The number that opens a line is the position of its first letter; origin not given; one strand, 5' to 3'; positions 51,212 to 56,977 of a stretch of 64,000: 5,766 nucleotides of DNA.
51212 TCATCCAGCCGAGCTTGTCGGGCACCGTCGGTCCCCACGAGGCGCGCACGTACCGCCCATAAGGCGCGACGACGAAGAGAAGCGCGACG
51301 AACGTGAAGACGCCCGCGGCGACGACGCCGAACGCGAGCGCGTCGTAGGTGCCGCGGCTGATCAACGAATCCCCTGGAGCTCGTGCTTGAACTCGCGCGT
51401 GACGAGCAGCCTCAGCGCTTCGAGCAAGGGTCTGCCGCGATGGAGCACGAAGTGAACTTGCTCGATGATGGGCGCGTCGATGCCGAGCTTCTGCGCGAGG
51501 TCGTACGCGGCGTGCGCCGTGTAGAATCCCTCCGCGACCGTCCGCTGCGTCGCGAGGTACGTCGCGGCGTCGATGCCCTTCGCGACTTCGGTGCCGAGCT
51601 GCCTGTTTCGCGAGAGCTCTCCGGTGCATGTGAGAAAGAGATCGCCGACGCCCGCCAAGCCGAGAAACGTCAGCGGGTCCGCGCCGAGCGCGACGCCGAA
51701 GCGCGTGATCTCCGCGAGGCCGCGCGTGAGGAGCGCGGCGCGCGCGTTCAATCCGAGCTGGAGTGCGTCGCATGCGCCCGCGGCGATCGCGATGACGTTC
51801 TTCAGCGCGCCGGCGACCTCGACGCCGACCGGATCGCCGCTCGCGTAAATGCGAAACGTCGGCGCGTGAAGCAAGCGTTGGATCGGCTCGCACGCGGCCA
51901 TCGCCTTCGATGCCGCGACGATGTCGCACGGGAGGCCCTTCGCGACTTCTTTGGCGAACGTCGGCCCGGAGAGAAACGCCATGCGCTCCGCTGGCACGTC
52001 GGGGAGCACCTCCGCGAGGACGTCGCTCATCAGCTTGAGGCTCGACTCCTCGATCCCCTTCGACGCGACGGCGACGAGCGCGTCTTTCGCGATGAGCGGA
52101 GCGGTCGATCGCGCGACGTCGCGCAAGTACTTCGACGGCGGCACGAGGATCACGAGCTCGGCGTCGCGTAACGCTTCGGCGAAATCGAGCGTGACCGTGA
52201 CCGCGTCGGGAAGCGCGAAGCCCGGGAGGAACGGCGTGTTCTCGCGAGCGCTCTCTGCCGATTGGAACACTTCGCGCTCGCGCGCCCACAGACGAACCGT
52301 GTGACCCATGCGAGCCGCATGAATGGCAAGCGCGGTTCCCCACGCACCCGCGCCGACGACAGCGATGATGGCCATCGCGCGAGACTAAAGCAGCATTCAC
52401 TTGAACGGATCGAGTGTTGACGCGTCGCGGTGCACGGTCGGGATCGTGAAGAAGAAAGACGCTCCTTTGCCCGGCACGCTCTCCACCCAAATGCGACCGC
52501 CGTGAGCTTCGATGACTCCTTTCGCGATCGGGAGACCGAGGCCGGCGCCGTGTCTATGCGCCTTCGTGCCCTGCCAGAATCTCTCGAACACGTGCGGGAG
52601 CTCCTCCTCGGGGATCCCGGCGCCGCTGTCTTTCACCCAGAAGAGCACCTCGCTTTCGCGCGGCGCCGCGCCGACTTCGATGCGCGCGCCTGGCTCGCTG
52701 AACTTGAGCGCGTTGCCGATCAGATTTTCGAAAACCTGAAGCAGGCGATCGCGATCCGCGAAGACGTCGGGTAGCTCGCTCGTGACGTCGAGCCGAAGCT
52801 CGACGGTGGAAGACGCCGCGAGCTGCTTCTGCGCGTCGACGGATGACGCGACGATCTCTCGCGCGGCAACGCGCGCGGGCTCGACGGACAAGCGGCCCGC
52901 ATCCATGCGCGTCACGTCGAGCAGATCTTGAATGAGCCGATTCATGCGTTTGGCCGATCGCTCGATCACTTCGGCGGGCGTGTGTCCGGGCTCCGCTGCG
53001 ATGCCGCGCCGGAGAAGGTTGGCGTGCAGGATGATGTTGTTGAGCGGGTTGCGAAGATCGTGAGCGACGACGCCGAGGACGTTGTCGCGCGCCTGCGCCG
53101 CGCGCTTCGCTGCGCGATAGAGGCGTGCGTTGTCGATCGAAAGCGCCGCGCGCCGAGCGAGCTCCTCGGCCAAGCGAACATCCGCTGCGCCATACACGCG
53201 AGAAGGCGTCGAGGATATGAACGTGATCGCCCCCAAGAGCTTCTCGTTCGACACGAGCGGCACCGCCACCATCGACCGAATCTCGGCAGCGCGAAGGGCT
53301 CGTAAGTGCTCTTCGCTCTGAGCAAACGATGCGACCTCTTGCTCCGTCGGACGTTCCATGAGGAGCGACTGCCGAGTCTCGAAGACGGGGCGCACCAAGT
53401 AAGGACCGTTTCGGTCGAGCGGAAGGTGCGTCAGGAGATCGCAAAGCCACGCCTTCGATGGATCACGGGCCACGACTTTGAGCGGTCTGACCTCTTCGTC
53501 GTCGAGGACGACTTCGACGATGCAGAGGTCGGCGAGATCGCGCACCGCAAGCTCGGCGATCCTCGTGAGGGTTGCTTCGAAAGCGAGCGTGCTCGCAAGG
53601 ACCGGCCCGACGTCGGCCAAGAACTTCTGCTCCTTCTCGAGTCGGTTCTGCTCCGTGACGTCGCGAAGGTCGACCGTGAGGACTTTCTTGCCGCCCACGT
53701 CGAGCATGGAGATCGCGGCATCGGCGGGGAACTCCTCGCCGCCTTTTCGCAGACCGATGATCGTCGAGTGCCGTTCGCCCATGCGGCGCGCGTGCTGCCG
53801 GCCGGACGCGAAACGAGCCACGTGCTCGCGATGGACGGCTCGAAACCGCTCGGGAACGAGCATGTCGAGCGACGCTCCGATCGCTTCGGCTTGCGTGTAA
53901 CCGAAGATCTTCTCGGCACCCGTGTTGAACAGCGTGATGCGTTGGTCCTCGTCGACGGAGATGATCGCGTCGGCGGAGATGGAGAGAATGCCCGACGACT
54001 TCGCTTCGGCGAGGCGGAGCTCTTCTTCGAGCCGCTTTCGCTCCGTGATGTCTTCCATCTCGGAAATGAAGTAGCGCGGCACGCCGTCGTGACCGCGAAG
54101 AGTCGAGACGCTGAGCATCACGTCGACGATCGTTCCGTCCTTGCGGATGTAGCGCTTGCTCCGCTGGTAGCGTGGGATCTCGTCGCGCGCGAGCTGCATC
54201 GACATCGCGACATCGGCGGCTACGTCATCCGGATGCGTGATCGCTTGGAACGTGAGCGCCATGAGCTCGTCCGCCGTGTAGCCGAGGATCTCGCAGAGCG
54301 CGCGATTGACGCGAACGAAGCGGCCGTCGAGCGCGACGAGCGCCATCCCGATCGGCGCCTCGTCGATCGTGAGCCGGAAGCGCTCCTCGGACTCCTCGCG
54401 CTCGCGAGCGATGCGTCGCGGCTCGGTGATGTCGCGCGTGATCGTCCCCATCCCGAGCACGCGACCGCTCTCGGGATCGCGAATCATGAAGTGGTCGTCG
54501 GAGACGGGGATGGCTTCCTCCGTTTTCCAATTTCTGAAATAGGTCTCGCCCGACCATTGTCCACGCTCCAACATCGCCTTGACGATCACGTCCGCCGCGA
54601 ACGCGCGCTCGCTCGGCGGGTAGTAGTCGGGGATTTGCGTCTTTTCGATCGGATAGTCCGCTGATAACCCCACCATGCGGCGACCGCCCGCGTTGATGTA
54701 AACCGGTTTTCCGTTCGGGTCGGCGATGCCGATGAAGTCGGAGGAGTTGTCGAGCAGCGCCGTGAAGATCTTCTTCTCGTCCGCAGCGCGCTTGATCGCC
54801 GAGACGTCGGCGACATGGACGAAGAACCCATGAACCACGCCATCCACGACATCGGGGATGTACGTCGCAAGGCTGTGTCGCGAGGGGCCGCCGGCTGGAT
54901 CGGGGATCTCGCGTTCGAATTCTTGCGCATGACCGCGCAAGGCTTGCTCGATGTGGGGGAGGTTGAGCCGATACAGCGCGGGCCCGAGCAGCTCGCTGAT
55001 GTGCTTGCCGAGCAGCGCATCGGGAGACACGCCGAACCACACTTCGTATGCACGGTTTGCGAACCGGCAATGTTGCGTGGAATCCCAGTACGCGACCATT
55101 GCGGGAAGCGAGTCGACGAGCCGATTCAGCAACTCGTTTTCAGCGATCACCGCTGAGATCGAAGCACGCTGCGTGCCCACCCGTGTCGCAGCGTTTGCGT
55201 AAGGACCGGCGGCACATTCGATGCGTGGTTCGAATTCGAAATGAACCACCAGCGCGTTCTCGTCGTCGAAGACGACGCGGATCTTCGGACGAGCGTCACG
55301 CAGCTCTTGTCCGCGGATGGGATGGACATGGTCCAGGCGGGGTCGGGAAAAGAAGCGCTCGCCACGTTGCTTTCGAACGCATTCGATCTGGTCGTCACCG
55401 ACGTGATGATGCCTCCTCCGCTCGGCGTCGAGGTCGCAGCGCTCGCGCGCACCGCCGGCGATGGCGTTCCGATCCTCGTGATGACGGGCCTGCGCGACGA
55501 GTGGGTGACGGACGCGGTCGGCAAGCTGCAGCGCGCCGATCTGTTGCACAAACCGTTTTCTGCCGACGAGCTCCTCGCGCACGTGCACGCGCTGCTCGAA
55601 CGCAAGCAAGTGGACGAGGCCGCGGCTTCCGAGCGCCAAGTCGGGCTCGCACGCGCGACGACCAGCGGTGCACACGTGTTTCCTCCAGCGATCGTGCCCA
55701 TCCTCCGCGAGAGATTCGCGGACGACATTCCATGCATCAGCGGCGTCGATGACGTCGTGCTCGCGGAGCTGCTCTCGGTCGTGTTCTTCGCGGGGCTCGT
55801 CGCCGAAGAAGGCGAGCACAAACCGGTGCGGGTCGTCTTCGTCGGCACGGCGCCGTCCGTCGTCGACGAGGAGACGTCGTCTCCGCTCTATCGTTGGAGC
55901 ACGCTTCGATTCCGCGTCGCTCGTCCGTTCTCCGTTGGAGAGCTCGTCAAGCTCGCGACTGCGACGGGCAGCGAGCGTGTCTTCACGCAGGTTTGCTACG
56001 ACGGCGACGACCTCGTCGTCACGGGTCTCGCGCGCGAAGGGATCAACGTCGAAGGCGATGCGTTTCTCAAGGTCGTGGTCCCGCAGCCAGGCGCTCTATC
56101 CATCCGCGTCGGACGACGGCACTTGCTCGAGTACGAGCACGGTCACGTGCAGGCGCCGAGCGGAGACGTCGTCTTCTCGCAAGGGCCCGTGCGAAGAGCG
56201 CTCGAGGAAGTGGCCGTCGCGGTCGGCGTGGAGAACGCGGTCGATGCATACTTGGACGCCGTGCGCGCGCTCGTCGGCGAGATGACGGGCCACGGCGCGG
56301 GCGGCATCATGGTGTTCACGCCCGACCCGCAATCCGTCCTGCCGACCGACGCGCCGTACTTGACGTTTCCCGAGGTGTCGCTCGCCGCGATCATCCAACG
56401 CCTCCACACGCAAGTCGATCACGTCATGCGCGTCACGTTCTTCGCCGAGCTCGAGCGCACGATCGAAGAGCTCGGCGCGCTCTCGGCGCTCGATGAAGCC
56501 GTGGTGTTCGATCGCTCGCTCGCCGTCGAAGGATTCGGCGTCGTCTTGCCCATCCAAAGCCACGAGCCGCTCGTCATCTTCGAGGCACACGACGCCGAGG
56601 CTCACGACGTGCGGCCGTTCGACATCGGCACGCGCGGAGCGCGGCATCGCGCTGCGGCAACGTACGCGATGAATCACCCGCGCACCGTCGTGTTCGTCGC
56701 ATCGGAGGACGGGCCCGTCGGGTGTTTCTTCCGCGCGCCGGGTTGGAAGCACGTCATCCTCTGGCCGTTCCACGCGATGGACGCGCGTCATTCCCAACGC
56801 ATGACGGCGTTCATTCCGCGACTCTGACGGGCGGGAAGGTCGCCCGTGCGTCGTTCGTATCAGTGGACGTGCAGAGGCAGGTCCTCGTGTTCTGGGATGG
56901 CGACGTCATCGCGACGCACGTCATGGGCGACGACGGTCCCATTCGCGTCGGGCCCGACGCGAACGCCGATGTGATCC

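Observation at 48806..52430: A 45-bp conserved motif sits in the same orientation just upstream of two unrelated genes, the methyltransferase and gpsA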

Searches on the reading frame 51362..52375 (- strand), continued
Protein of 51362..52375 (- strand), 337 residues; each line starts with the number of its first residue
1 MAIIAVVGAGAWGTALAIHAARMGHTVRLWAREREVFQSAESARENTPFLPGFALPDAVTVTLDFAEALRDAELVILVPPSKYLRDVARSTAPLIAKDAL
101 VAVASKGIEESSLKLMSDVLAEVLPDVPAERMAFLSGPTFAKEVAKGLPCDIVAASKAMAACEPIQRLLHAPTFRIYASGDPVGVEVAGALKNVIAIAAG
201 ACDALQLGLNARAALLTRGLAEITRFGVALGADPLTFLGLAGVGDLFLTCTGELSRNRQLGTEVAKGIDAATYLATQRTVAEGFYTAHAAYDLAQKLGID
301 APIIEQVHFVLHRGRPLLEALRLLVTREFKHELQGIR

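Call 32: find_encoding_contigs(protein=P0122, flank=10000, max_places=3)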
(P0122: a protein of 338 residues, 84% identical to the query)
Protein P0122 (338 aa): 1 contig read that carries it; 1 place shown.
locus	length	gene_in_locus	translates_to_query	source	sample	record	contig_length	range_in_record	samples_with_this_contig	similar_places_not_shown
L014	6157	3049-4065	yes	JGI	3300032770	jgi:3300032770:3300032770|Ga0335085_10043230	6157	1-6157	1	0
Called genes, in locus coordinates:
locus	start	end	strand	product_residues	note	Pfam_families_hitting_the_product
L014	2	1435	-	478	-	?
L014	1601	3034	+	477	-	PF01381:HTH_3, PF12844:HTH_19, PF13560:HTH_31, PF06114:Peptidase_M78, PF09856:ScfRs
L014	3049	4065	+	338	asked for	PF01210:NAD_Gly3P_dh_N, PF03446:NAD_binding_2 (weak), PF03807:F420_oxidored, PF07479:NAD_Gly3P_dh_C, PF20618:GPD_NAD_C_bact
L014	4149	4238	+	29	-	-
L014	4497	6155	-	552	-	?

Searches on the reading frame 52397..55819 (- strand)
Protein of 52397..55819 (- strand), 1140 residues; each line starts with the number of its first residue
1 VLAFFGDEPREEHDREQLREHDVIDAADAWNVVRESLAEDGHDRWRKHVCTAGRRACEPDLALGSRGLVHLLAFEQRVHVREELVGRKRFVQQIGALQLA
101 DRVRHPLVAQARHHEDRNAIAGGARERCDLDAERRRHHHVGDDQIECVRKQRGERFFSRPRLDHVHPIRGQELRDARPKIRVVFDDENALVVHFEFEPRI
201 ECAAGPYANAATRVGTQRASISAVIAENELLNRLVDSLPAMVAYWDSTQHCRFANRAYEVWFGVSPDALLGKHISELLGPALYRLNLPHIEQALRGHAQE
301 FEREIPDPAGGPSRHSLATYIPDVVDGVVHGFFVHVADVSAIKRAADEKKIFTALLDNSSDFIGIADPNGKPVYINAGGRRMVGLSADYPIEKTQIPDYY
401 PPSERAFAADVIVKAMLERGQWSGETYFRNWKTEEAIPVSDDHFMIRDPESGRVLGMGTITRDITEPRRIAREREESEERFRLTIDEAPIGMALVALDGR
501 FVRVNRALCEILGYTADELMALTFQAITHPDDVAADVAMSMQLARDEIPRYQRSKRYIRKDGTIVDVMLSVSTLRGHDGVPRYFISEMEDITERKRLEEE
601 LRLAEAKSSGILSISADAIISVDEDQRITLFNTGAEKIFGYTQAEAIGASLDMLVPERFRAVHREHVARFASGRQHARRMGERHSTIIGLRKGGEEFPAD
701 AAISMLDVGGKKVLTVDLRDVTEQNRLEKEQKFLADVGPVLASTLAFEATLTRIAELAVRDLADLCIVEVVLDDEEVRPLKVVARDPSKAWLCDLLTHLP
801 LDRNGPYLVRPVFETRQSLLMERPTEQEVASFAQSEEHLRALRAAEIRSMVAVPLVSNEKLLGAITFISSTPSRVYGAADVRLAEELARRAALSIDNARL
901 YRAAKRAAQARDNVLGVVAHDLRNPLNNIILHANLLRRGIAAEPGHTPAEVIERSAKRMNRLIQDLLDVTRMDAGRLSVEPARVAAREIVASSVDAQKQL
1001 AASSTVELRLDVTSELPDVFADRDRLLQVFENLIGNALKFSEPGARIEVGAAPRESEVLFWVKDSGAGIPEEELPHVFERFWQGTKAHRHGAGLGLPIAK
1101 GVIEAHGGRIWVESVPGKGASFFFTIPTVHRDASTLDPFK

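Call 11: search_protein_families(library=pfam, proteins=[window:52397-55819:-], max_evalue=0.001)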
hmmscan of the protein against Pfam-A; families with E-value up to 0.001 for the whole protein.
window:52397-55819:- (1140 aa): 13 families
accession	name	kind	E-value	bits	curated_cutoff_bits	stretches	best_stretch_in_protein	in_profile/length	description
PF08448.16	PAS_4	-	8.9e-44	148.7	23.1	4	235-341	1-107/110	PAS fold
PF00989.32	PAS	-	4.4e-38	130.2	22.6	4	479-591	1-113/113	PAS fold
PF13426.13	PAS_9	-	6.3e-35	120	27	2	490-593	2-103/103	PAS domain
PF02518.31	HATPase_c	-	1.3e-27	96.8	26.4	1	1022-1128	2-109/111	Histidine kinase-, DNA gyrase B-, and HSP90-like ATPase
PF13188.13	PAS_8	-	9.8e-22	76.5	21.8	1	479-525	1-48/65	PAS domain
PF08447.18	PAS_3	-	3.1e-18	66.3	25.6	1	502-585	2-86/89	PAS fold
PF00512.31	HisKA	-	3.8e-15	56.1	26.9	1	911-975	2-66/66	His Kinase A (phospho-acceptor) domain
PF13185.12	GAF_2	-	1.8e-11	44.8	28.6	1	747-896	4-136/136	GAF domain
PF01590.32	GAF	-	1.7e-10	42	22.4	1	751-895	6-133/133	GAF domain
PF13492.12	GAF_3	-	3.2e-07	31.3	27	1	816-897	53-129/129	GAF domain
PF13596.12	PAS_10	-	3.9e-06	27.9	22.1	0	618-679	11-71/106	PAS domain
PF24820.1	Diguanyl_cycl_sensor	-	0.00078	19.8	28.1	0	616-708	6-98/109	Diguanylate cyclase-like sensor domain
PF12860.13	PAS_7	-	0.00098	19.7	27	0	486-598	2-114/115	PAS fold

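Call 40: find_homologous_proteins(query=window:52400-55162:-, max_evalue=1e-80)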
Query window:52400-55162:- (921 aa): 1714 proteins with E <= 1e-80 among 8000 candidates; the best 120 are listed.
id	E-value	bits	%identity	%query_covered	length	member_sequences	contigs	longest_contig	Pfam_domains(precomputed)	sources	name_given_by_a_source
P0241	0.0e+0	2035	100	100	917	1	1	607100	PF13596.13,PF08447.19,PF13426.14,PF13188.14,PF13185.13,PF01590.33,PF08448.17,PF02518.32,PF13492.13,PF00512.32,PF00989.32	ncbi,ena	-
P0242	0.0e+0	1360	57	98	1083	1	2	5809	PF13426.14,PF13188.14,PF13185.13,PF24820.2,PF13492.13,PF00512.32,PF13596.13,PF08447.19,PF12860.14,PF01590.33,PF08448.17,PF02518.32,PF00989.32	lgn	-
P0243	0.0e+0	1319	47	97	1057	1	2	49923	PF13426.14,PF13188.14,PF13185.13,PF24820.2,PF13492.13,PF00512.32,PF13596.13,PF08447.19,PF12860.14,PF01590.33,PF08448.17,PF02518.32,PF00989.32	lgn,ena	-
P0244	0.0e+0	1314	62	86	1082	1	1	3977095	PF13426.14,PF13188.14,PF13185.13,PF24820.2,PF13492.13,PF00512.32,PF13596.13,PF08447.19,PF12860.14,PF01590.33,PF08448.17,PF02518.32,PF00989.32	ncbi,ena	-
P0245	0.0e+0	1314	57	88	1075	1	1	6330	PF13596.13,PF08447.19,PF13426.14,PF13188.14,PF13185.13,PF01590.33,PF08448.17,PF02518.32,PF13492.13,PF00512.32,PF00989.32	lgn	-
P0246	0.0e+0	1208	69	75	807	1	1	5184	PF08447.19,PF13426.14,PF13188.14,PF13185.13,PF01590.33,PF08448.17,PF02518.32,PF13492.13,PF00512.32,PF00989.32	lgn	-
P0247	0.0e+0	1204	57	98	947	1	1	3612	PF13426.14,PF13188.14,PF13185.13,PF24820.2,PF13492.13,PF00512.32,PF13596.13,PF08447.19,PF12860.14,PF01590.33,PF08448.17,PF02518.32,PF00989.32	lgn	-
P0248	0.0e+0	1203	70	74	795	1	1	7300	PF13426.14,PF13188.14,PF13185.13,PF13492.13,PF00512.32,PF13596.13,PF08447.19,PF12860.14,PF01590.33,PF08448.17,PF02518.32,PF00989.32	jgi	jgi:PAS domain S-box-containing protein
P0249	0.0e+0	1185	69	74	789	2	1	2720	PF08447.19,PF13426.14,PF13188.14,PF13185.13,PF01590.33,PF08448.17,PF02518.32,PF13492.13,PF00512.32,PF00989.32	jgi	jgi:PAS domain S-box-containing protein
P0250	0.0e+0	1180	68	74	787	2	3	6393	PF08447.19,PF13426.14,PF13188.14,PF13185.13,PF12860.14,PF01590.33,PF08448.17,PF02518.32,PF13492.13,PF00512.32,PF00989.32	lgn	-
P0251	0.0e+0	1174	68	74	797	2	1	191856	PF13596.13,PF08447.19,PF13426.14,PF13188.14,PF13185.13,PF01590.33,PF08448.17,PF02518.32,PF13492.13,PF00512.32,PF00989.32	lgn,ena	-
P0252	0.0e+0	1174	67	73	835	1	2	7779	PF08447.19,PF13426.14,PF13188.14,PF13185.13,PF01590.33,PF08448.17,PF02518.32,PF13492.13,PF00512.32,PF00989.32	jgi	jgi:PAS domain S-box-containing protein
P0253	0.0e+0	1172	67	74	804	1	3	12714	PF08447.19,PF13426.14,PF13188.14,PF13185.13,PF12860.14,PF01590.33,PF08448.17,PF02518.32,PF13492.13,PF00512.32,PF00989.32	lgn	-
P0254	0.0e+0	1169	67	74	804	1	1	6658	PF13596.13,PF08447.19,PF13426.14,PF13188.14,PF13185.13,PF01590.33,PF08448.17,PF02518.32,PF13492.13,PF00512.32,PF00989.32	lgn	-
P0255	0.0e+0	1166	66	75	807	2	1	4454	PF08447.19,PF13426.14,PF13188.14,PF13185.13,PF01590.33,PF08448.17,PF02518.32,PF13492.13,PF00512.32,PF00989.32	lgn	-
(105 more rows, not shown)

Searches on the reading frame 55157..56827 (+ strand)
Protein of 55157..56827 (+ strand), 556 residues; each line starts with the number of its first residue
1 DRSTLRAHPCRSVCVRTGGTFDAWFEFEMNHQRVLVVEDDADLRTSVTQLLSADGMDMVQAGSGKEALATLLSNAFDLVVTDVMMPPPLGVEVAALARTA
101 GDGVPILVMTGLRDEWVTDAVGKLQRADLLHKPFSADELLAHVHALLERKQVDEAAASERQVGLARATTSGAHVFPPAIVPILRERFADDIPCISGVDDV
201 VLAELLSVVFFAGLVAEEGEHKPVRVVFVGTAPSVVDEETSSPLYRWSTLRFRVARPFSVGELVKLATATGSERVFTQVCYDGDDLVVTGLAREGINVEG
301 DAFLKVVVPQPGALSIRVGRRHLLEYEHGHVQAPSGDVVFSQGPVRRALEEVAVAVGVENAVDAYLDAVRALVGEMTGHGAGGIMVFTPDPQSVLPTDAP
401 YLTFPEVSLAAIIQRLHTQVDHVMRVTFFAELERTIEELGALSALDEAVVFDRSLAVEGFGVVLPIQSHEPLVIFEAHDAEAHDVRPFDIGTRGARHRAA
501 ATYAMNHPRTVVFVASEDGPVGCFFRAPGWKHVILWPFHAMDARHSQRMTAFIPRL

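Call 58: search_protein_families(library=pfam, proteins=[window:55157-56827:+], max_evalue=0.01)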
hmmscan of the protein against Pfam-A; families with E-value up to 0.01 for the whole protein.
window:55157-56827:+ (556 aa): 3 families
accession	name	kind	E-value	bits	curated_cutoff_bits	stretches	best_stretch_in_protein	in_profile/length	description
PF00072.30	Response_reg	-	6e-19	68.7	30.2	1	34-143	1-110/111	Response regulator receiver domain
PF21751.2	DACNV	-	2.6e-13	50.4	27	1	199-292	9-97/98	Probable sensor domain DACNV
PF02457.21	DAC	-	0.00051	20.1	27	1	420-524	24-114/119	DisA bacterial checkpoint controller nucleotide-binding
